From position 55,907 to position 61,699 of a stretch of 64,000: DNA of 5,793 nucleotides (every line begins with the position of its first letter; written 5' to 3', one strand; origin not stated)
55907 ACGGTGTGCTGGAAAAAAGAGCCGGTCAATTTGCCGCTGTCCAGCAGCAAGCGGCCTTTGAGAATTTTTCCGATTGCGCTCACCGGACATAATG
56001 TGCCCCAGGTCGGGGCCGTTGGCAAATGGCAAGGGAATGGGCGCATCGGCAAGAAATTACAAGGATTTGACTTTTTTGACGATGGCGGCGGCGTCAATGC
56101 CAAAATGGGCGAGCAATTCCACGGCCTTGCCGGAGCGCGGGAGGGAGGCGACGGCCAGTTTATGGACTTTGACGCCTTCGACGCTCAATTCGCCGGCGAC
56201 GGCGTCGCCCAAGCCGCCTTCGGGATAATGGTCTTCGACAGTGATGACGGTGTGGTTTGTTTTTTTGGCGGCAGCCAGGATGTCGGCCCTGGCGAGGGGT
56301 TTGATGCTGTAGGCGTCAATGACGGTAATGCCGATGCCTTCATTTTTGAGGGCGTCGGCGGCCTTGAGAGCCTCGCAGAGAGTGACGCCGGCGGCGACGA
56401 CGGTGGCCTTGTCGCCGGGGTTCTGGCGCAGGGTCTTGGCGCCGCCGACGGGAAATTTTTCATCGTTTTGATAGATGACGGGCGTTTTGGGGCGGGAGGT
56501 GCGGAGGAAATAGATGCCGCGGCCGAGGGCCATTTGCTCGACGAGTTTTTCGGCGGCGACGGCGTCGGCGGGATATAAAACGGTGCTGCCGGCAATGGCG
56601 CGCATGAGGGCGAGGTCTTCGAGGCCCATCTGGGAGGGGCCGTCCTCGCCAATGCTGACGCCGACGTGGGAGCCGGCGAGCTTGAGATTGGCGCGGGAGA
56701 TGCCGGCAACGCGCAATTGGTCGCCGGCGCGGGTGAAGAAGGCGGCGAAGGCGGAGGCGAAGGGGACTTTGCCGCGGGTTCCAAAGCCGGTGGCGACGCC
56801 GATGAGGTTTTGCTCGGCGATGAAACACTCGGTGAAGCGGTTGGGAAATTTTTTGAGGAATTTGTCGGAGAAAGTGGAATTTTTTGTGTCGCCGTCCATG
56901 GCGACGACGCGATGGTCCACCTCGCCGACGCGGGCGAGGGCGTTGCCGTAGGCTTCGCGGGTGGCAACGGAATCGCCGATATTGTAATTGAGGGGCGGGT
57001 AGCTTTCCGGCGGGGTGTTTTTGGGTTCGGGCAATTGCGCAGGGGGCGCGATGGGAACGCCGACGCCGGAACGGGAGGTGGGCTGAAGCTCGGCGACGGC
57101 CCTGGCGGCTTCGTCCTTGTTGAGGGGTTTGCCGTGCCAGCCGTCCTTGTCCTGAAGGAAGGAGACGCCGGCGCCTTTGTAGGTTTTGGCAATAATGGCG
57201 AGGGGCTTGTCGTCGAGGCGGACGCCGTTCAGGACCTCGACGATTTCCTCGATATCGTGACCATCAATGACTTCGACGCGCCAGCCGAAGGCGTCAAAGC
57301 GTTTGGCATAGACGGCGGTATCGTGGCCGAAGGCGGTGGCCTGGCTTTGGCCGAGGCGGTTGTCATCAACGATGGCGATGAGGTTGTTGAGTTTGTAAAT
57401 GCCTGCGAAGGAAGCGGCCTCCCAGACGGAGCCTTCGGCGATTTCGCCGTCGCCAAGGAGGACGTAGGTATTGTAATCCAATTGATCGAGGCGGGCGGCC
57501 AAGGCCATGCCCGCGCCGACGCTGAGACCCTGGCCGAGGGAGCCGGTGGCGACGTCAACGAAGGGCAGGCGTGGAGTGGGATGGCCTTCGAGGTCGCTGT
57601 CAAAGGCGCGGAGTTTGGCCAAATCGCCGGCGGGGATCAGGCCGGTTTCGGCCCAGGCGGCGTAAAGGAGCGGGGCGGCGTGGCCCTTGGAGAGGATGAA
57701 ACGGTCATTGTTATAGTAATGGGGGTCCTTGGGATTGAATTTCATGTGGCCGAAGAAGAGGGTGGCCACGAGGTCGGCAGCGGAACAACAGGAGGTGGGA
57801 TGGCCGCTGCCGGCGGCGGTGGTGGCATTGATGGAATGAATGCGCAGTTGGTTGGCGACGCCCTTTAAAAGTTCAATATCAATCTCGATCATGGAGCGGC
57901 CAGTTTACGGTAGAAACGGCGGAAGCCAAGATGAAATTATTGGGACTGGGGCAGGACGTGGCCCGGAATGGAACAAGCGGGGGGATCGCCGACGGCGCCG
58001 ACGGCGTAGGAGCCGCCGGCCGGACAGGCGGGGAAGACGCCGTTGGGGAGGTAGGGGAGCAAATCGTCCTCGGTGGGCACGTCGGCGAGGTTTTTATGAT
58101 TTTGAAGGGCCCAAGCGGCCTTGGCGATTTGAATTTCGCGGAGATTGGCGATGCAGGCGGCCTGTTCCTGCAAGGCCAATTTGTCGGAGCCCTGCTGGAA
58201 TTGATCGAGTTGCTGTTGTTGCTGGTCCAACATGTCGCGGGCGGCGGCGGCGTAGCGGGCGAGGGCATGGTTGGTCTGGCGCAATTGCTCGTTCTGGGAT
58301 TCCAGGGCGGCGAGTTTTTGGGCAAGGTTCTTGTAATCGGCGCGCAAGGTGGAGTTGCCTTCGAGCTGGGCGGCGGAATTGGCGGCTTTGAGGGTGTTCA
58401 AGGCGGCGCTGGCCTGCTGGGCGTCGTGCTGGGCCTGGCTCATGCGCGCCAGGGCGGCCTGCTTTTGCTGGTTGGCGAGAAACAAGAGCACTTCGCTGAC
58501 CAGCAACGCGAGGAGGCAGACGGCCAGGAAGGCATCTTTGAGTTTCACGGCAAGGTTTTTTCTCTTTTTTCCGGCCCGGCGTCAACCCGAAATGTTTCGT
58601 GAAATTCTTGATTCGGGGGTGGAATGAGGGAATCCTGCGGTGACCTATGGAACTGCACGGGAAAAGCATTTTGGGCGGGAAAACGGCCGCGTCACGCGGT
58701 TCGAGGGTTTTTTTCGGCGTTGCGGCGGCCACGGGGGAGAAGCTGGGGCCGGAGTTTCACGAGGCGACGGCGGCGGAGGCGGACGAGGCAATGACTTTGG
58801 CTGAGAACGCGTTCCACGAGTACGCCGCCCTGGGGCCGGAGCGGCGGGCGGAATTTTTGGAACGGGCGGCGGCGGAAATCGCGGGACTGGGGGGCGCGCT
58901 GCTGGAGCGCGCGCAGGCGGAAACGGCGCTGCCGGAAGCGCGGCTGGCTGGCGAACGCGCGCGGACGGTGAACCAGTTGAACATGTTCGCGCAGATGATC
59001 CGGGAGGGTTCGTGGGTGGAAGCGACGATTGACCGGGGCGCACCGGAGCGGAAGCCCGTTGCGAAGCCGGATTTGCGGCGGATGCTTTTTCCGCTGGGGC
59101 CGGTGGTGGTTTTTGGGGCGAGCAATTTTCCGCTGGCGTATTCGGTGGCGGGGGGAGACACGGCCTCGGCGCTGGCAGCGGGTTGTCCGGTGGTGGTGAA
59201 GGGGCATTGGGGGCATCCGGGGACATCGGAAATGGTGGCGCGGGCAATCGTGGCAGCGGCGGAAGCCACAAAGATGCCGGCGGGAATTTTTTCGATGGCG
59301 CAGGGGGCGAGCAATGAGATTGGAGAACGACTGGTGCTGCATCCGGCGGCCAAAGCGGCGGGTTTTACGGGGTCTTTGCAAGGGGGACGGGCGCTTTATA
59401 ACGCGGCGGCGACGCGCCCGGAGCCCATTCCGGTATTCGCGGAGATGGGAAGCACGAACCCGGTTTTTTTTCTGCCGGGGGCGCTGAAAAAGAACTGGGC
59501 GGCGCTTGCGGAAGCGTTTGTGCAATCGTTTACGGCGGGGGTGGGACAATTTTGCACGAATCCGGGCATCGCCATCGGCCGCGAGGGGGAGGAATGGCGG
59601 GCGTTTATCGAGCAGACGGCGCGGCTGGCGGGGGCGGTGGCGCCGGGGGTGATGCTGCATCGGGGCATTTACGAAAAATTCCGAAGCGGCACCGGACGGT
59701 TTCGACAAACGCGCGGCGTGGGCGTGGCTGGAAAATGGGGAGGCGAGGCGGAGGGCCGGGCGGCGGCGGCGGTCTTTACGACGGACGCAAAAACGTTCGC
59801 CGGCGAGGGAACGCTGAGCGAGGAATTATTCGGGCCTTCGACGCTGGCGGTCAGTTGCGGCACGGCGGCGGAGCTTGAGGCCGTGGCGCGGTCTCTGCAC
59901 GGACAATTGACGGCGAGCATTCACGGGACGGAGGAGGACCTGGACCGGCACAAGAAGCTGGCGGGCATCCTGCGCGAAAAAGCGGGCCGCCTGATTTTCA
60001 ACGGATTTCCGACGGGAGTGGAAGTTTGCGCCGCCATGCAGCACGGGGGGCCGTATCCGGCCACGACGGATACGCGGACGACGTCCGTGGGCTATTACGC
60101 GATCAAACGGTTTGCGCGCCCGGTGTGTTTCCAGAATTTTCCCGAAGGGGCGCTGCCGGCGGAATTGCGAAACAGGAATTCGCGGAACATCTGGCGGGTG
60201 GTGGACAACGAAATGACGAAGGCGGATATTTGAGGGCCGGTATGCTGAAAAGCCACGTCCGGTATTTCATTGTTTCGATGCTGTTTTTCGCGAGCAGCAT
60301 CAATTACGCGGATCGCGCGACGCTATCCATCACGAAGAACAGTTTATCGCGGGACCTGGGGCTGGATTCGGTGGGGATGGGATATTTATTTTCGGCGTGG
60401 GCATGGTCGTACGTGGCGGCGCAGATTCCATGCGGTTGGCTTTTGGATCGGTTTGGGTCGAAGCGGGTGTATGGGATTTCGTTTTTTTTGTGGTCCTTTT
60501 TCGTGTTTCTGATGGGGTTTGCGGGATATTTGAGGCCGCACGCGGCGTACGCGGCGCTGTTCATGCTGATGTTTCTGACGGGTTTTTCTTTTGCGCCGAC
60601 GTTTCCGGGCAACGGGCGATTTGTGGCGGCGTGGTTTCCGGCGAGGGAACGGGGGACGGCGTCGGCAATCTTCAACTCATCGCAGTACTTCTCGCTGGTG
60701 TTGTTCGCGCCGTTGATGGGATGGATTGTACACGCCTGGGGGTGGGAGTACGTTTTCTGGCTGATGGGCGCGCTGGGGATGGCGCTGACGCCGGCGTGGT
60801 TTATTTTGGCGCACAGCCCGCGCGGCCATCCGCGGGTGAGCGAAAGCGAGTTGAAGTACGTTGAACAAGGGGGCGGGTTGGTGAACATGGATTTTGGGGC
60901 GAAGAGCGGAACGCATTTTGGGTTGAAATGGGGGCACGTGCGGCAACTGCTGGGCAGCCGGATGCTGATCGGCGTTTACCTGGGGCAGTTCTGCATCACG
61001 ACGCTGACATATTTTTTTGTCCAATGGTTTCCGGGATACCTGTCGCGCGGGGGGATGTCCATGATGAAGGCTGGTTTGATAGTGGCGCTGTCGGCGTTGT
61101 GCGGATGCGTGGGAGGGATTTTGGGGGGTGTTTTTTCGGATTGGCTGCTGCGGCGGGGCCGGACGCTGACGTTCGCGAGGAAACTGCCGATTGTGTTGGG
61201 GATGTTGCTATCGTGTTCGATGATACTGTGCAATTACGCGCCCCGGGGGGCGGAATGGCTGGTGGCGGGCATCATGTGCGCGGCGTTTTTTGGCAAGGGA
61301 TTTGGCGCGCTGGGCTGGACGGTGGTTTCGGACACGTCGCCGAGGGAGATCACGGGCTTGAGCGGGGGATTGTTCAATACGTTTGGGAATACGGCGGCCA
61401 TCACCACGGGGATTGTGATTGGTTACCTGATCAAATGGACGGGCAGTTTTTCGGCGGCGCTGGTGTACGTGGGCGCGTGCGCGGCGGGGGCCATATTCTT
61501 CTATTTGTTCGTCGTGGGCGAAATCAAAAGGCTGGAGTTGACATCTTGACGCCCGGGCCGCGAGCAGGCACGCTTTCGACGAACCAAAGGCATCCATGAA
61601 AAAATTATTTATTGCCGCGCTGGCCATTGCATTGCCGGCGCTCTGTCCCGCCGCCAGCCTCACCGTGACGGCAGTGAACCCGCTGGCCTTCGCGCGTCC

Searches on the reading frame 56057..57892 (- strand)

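Call 87: search_protein_families(library=pfam, proteins=[window:56057-57892:-], max_evalue=0.001)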
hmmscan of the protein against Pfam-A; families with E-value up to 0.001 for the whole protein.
window:56057-57892:- (611 aa): 5 families
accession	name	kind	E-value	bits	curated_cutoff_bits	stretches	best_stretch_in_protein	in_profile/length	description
PF00456.26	Transketolase_N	-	1e-53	182.9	22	1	12-265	5-271/334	Transketolase, thiamine diphosphate binding domain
PF02779.29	Transket_pyr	-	6.2e-40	137.1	27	1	308-470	2-172/174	Transketolase, pyrimidine binding domain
PF02780.25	Transketolase_C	-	7e-27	94.2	25.9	1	486-604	2-124/124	Transketolase, C-terminal domain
PF00676.26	E1_dh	-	2.4e-09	37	22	1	117-220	101-203/300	Dehydrogenase E1 component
PF13292.11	DXP_synthase_N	-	2.5e-09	37.2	21.2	1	9-184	18-177/274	1-deoxy-D-xylulose-5-phosphate synthase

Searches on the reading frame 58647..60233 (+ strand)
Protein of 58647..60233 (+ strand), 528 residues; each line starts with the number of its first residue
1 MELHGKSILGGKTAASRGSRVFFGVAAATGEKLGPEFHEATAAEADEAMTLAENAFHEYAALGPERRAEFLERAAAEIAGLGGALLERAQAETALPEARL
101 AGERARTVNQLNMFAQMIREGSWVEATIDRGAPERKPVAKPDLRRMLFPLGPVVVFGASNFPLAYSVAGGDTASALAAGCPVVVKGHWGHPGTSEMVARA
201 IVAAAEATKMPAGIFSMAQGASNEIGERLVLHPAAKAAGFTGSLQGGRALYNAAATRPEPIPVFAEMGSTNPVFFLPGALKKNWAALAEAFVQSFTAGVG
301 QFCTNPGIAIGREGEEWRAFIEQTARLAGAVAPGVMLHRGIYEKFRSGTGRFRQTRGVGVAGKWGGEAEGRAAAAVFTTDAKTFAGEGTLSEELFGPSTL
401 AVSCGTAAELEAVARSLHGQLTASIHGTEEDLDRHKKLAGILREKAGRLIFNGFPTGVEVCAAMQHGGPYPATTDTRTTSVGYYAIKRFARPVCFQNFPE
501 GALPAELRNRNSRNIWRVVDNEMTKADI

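Call 87: search_protein_families(library=pfam, proteins=[window:58647-60233:+], max_evalue=0.001)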
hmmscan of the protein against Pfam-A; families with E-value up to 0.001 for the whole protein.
window:58647-60233:+ (528 aa): 1 family
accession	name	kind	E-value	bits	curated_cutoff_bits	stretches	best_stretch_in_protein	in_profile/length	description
PF00171.27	Aldedh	-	1.2e-36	126.7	23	1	28-457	15-428/461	Aldehyde dehydrogenase family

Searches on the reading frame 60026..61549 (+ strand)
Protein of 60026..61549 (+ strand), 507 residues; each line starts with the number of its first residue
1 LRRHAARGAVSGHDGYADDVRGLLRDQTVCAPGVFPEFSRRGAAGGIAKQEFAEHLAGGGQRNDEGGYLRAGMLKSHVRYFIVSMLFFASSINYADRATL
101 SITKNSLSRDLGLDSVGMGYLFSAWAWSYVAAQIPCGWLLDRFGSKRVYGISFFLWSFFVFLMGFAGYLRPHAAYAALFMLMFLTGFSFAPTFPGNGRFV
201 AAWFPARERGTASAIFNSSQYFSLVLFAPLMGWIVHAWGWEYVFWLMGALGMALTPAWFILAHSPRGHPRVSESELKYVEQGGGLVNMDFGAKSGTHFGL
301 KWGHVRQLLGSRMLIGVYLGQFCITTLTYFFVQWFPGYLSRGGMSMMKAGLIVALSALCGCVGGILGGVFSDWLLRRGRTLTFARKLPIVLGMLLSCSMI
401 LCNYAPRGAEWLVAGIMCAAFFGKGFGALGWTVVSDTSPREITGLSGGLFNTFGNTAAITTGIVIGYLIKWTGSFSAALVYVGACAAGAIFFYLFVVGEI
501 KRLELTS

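Call 87: search_protein_families(library=pfam, proteins=[window:60026-61549:+], max_evalue=0.001)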
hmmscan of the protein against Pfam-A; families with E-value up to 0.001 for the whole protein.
window:60026-61549:+ (507 aa): 2 families
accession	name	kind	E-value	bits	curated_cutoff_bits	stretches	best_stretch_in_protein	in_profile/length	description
PF07690.21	MFS_1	-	3.2e-49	168.1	33.4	2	86-381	1-272/347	Major Facilitator Superfamily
PF00083.30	Sugar_tr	-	0.00075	18.9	22.3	0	102-260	275-435/452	Sugar (and other) transporter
